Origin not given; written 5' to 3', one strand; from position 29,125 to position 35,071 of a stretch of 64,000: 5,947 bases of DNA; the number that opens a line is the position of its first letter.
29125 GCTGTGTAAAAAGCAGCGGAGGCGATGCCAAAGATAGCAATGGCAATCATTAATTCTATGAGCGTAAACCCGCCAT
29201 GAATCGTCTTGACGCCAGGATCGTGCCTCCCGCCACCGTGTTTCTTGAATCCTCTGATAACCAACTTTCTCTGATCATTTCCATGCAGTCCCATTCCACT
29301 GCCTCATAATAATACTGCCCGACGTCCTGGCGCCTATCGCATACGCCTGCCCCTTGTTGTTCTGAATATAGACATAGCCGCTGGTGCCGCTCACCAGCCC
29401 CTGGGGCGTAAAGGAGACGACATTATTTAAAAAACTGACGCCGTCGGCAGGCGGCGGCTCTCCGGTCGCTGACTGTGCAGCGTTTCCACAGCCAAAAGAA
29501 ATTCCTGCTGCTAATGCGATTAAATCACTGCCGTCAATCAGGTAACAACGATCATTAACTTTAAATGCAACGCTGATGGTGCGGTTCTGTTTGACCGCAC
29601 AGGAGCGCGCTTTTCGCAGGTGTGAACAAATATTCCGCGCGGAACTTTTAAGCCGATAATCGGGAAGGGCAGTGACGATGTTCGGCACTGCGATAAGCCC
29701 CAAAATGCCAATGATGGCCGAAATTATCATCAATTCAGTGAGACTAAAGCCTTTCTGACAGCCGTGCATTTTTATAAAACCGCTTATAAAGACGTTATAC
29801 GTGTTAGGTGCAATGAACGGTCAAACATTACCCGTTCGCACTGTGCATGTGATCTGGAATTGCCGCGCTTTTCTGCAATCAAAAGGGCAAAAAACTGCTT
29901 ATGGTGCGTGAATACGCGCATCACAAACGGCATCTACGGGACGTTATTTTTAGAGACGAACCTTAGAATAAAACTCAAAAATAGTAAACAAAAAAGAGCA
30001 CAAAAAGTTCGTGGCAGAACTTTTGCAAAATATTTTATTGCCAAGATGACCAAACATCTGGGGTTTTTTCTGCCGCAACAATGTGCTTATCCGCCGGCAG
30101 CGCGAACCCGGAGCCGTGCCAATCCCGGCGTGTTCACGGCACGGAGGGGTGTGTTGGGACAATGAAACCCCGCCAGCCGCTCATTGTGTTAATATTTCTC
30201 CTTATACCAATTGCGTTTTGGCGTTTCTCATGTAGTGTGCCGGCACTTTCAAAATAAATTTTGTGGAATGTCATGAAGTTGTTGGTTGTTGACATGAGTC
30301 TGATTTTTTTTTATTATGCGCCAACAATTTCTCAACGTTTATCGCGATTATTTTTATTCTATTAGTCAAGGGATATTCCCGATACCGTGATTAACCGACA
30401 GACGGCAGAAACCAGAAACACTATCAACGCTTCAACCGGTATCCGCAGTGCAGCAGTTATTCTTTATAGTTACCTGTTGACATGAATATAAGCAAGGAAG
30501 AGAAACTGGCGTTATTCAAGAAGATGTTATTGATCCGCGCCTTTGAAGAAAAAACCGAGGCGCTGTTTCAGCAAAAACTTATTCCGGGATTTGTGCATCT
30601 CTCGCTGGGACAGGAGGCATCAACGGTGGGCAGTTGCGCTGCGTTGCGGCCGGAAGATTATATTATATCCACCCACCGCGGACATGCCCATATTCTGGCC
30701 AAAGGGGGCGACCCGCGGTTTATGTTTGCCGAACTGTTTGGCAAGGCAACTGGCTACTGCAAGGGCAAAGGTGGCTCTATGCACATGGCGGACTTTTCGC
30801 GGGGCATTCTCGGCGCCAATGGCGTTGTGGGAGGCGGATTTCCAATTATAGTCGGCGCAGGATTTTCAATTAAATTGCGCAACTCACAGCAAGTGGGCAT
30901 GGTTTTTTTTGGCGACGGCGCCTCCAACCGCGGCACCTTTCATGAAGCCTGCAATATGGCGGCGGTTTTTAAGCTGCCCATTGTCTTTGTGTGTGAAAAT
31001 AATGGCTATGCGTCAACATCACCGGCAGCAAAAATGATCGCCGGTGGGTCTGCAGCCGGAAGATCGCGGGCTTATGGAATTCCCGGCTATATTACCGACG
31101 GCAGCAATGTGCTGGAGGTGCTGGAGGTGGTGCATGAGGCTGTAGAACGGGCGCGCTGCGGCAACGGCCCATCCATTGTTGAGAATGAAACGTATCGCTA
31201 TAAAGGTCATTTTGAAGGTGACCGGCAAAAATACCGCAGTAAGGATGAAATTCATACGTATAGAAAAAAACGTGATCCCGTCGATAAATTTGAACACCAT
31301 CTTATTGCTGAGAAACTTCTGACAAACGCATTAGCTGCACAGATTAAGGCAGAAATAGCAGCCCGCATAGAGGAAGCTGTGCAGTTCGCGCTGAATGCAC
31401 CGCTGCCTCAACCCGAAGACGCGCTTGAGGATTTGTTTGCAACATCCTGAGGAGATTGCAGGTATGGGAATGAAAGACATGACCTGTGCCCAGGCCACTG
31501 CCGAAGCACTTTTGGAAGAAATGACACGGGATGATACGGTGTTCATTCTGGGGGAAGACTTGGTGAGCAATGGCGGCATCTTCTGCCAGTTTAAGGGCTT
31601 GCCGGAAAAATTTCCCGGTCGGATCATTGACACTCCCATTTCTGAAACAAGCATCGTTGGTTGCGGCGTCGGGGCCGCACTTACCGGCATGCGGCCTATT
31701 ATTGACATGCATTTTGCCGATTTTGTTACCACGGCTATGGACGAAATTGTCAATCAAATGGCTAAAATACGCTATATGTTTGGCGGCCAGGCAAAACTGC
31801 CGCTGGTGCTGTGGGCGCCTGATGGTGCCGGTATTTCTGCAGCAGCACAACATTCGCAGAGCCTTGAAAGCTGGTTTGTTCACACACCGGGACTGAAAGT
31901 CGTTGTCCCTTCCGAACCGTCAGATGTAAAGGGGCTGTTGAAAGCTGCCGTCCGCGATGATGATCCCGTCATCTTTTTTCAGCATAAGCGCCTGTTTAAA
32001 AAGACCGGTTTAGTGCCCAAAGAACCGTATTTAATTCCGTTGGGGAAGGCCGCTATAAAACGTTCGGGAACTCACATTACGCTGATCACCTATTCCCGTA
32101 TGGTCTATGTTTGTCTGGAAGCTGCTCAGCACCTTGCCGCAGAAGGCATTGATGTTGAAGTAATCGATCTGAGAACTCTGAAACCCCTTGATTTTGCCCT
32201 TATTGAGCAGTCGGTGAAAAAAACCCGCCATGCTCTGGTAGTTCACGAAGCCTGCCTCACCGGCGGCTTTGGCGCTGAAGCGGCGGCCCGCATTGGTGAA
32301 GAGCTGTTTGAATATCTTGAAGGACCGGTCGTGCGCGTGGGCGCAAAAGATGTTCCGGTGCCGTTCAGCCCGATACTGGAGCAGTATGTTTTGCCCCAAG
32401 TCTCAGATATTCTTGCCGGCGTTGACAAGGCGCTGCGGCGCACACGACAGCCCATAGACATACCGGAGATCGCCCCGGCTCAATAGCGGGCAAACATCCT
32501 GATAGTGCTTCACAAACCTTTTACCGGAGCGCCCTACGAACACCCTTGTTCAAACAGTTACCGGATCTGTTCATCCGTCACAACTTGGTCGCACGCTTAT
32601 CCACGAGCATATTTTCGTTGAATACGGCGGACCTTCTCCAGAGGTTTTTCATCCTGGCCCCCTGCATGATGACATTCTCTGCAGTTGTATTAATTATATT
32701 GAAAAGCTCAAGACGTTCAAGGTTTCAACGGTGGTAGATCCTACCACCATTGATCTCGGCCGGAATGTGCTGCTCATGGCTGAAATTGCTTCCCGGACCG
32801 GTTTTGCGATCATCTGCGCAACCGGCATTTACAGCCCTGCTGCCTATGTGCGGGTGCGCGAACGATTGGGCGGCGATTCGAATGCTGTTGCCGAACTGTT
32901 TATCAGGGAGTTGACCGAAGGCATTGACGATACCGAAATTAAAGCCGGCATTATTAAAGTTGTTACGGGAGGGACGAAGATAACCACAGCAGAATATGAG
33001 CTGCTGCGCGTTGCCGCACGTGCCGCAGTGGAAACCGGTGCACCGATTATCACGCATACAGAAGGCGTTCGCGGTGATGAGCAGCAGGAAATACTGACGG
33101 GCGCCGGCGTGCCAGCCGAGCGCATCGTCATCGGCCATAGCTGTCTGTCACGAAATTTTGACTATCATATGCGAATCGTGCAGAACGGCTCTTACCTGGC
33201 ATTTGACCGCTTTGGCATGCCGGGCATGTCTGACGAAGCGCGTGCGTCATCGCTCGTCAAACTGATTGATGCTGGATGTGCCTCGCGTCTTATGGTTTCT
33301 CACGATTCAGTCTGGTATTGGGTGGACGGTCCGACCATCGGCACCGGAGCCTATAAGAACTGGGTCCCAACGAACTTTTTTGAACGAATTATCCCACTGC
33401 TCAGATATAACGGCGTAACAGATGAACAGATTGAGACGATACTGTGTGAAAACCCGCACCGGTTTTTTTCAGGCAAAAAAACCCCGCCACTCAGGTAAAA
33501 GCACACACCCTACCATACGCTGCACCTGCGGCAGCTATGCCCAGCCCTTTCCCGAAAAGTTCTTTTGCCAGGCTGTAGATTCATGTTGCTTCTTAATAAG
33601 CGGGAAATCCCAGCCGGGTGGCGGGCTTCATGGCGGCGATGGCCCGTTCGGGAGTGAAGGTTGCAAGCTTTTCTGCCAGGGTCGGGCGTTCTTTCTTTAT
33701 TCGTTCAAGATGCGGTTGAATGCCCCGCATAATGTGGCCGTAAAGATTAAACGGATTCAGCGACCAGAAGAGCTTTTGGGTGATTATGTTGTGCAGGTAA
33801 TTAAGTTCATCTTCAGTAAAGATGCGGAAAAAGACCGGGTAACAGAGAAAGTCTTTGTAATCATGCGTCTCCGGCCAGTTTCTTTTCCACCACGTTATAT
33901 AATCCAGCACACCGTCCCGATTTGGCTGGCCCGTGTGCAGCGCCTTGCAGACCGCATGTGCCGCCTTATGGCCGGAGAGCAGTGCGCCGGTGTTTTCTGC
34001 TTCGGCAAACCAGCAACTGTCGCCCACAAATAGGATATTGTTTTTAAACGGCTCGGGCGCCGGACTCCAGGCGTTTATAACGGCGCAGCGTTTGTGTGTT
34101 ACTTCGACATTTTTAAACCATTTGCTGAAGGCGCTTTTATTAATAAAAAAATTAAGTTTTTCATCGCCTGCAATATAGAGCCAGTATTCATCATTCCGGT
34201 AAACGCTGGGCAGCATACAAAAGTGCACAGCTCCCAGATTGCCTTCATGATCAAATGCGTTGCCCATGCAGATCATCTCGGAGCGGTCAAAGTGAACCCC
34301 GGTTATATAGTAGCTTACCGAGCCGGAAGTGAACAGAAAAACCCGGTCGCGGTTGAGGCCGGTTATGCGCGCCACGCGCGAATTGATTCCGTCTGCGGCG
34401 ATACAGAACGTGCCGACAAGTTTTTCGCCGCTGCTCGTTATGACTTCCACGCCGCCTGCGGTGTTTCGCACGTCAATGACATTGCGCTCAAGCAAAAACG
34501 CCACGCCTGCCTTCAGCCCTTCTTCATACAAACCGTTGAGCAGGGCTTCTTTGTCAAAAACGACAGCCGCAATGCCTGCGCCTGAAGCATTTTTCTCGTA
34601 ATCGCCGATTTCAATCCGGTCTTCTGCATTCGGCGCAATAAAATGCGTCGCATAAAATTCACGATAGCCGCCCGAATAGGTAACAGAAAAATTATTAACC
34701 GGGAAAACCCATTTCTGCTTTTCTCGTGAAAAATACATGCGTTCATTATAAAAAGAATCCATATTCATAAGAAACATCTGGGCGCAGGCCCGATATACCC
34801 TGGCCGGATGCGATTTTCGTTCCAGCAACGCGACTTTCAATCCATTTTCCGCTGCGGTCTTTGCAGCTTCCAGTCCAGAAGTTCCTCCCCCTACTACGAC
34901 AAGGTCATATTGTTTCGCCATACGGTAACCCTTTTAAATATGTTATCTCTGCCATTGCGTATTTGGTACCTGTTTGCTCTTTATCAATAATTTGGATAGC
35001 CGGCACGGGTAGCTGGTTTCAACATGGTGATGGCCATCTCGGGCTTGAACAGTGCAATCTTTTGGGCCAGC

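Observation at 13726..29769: Tandem duplication of an entire type IV pilus minor-pilin/tip-adhesin operon with diversified giant PilY1 adhesins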

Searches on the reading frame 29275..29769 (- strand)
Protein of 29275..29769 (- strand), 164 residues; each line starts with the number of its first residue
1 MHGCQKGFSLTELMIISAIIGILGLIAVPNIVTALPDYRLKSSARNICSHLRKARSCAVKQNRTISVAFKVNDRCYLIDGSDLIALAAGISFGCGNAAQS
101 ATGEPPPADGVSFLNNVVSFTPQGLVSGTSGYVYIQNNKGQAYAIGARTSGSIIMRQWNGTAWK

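Call 3: search_protein_families(library=pfam, proteins=[window:29275-29769:-], max_evalue=0.01)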
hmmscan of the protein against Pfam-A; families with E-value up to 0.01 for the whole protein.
window:29275-29769:- (164 aa): 2 families
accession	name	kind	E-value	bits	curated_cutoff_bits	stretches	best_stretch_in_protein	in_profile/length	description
PF12019.13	GspH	-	1.2e-06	29.4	21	1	44-144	2-101/108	Type II transport protein GspH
PF07963.17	N_methyl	-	7.3e-06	25.8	21.2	1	5-27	4-26/27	Prokaryotic N-terminal methylation motif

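Call 4: search_protein_families(library=ncbifam, proteins=[window:29275-29769:-], max_evalue=0.01)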
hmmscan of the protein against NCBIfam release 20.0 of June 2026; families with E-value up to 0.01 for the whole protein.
window:29275-29769:- (164 aa): 9 families
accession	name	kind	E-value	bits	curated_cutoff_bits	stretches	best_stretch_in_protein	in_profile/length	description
TIGR02596.1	TIGR02596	subfamily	7.6e-09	35.9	70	1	8-69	1-62/196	Verru_Chthon cassette protein D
NF047827.1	T3SSXpsH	equivalog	9.4e-07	28.7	160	1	6-63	1-58/145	type II secretion system protein XpsH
NF041775.1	typeIV_PilA_Myxo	equivalog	1.9e-06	28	400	1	5-35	10-40/214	type IV pilin protein PilA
TIGR01708.2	typeII_sec_gspH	equivalog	2.3e-06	27.7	80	1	5-69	1-65/169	type II secretion system minor pseudopilin GspH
NF007800.0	PRK10506.1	equivalog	1.2e-05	25.2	158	1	4-72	7-75/163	prepilin peptidase-dependent protein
NF040999.1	pilin_ComGC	equivalog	5e-05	23.4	75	1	5-33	1-29/84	competence type IV pilus major pilin ComGC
NF007862.0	PRK10574.1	equivalog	5.5e-05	23.3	138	1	5-33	4-32/145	prepilin peptidase-dependent pilin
TIGR02532.1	IV_pilin_GFxxxE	domain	0.00046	19.9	16.3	1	5-28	1-24/24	prepilin-type N-terminal cleavage/methylation domain-containing protein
NF040982.1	ComGD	equivalog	0.0024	18.3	70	1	5-76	1-72/139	competence type IV pilus minor pilin ComGD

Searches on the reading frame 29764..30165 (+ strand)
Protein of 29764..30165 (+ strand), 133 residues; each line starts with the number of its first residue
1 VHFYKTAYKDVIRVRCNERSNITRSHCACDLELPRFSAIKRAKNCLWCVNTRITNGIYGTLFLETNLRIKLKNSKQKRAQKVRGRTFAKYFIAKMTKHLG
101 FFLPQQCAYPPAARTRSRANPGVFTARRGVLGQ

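Call 35: search_protein_families(library=pfam, proteins=[window:29764-30165:+], max_evalue=0.00001)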
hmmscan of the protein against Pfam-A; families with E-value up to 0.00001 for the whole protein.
window:29764-30165:+ (133 aa): 0 families

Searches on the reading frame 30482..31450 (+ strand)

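Call 35: search_protein_families(library=pfam, proteins=[window:30482-31450:+], max_evalue=0.00001)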
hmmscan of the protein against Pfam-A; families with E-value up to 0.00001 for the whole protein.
window:30482-31450:+ (322 aa): 1 family
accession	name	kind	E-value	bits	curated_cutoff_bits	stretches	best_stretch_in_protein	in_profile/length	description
PF00676.26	E1_dh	-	9.7e-87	291.1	22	1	14-312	2-300/300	Dehydrogenase E1 component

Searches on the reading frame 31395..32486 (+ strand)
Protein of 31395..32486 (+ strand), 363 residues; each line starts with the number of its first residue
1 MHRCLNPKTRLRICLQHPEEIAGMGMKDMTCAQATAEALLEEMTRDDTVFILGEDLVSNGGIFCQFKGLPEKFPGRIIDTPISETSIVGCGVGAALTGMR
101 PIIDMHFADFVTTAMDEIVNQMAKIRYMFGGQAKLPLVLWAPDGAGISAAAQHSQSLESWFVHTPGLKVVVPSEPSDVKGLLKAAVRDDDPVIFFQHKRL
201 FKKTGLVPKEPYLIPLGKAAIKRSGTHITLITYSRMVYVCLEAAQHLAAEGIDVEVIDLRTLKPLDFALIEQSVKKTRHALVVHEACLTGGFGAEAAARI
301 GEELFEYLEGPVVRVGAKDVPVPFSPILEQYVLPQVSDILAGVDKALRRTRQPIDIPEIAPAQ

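Call 35: search_protein_families(library=pfam, proteins=[window:31395-32486:+], max_evalue=0.00001)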
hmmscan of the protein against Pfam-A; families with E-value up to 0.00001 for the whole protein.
window:31395-32486:+ (363 aa): 2 families
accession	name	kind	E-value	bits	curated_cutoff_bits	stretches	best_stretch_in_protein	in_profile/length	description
PF02780.25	Transketolase_C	-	7.7e-44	149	25.9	1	217-339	1-124/124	Transketolase, C-terminal domain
PF02779.29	Transket_pyr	-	1.2e-40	139.4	27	1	29-201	3-172/174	Transketolase, pyrimidine binding domain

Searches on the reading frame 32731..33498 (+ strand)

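Call 35: search_protein_families(library=pfam, proteins=[window:32731-33498:+], max_evalue=0.00001)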
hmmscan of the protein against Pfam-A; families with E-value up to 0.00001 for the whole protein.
window:32731-33498:+ (255 aa): 1 family
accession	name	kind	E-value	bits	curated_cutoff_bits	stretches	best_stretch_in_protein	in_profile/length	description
PF02126.24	PTE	-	1.2e-55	189.5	22.4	1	1-246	55-297/298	Phosphotriesterase family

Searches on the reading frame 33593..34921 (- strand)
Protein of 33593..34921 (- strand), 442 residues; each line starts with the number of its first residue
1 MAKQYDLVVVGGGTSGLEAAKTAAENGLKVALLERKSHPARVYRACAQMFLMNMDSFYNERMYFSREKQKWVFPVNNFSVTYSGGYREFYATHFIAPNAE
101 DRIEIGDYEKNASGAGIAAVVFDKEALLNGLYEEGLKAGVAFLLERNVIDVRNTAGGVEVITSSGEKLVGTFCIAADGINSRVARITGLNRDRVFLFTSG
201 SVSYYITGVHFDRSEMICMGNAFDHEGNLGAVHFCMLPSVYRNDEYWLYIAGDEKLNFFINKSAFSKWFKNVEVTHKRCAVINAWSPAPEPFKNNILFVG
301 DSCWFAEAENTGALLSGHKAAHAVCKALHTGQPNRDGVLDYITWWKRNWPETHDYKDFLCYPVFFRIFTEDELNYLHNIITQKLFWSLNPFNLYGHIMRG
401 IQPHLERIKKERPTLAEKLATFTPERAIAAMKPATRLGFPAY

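Call 35: search_protein_families(library=pfam, proteins=[window:33593-34921:-], max_evalue=0.00001)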
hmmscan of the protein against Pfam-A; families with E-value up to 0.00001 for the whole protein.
window:33593-34921:- (442 aa): 8 families
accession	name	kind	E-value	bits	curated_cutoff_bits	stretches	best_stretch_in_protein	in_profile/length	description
PF01266.30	DAO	-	1.7e-09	38.2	27.9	0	6-40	1-35/353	FAD dependent oxidoreductase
PF07992.20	Pyr_redox_2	-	7.9e-09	35.8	26.1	1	5-196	1-126/291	Pyridine nucleotide-disulphide oxidoreductase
PF12831.13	FAD_oxidored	-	1e-07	32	27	1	6-154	1-117/416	FAD dependent oxidoreductase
PF00070.33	Pyr_redox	-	2.8e-07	31.4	22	0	7-44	2-39/82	Pyridine nucleotide-disulphide oxidoreductase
PF03486.20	HI0933_like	-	2.2e-06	27.7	50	0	6-42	2-38/244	HI0933-like protein Rossmann domain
PF00890.30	FAD_binding_2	-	2.7e-06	27.3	20.4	0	6-37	1-32/414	FAD binding domain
PF01494.25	FAD_binding_3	-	6.7e-06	26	22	0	5-47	2-44/349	FAD binding domain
PF01946.23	Thi4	-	9.7e-06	25.4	26.2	0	5-37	18-51/235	Thi4 family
